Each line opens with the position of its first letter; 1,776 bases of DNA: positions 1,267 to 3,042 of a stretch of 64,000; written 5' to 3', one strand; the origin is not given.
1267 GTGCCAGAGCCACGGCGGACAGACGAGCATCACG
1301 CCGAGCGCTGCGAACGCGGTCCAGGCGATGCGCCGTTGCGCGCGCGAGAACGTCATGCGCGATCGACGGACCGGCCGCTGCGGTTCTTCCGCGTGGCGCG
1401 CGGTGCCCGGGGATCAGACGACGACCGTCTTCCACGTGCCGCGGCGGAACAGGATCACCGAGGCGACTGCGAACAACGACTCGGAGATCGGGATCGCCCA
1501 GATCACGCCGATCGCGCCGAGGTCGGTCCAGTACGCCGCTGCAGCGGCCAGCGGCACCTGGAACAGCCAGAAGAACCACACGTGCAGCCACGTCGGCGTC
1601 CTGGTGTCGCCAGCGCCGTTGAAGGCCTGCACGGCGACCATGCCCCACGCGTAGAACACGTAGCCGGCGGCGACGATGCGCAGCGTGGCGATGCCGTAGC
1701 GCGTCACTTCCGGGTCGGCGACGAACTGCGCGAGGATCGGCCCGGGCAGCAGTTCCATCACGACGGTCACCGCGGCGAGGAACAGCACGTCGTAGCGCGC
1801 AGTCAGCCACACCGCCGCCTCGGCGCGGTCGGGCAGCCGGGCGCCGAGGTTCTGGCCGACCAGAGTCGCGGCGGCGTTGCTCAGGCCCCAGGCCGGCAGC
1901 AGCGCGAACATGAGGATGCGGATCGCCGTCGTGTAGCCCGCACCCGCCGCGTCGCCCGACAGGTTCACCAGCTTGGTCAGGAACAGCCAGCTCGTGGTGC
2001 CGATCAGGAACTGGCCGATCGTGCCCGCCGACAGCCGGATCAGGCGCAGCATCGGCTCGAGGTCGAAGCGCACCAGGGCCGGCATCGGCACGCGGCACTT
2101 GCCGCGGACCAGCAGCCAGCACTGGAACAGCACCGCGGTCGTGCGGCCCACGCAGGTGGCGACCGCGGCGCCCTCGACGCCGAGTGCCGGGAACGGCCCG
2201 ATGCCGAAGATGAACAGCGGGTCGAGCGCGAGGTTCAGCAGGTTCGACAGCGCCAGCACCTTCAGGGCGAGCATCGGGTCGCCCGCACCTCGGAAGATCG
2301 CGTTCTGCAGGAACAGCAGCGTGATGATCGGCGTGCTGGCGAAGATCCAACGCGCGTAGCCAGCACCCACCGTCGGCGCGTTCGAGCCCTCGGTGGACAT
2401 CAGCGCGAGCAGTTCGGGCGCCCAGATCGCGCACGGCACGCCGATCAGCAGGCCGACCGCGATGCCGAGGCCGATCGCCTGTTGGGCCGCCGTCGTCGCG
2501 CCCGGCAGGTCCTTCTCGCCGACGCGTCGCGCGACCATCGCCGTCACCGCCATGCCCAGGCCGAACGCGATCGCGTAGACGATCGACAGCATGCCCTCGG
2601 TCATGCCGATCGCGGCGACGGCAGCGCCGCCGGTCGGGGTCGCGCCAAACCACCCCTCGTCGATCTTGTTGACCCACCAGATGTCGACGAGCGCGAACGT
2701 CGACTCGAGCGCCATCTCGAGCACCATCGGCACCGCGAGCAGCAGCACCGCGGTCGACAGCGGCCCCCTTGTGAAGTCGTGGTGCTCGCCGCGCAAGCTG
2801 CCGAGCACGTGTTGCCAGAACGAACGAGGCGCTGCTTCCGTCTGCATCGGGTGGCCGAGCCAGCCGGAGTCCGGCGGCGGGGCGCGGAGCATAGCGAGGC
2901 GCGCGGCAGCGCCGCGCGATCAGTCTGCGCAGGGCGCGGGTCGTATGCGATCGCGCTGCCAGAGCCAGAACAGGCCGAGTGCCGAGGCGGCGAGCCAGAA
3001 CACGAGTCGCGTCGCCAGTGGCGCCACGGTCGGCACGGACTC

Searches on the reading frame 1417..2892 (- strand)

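Call 56: search_protein_families(library=pfam, proteins=[window:1417-2892:-], max_evalue=0.00001)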
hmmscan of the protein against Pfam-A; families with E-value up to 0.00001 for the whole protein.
window:1417-2892:- (492 aa): 1 family
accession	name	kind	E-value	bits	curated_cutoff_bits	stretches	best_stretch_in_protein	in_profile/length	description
PF01554.23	MatE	-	3.3e-44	150.9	24.9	2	55-226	1-161/161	MatE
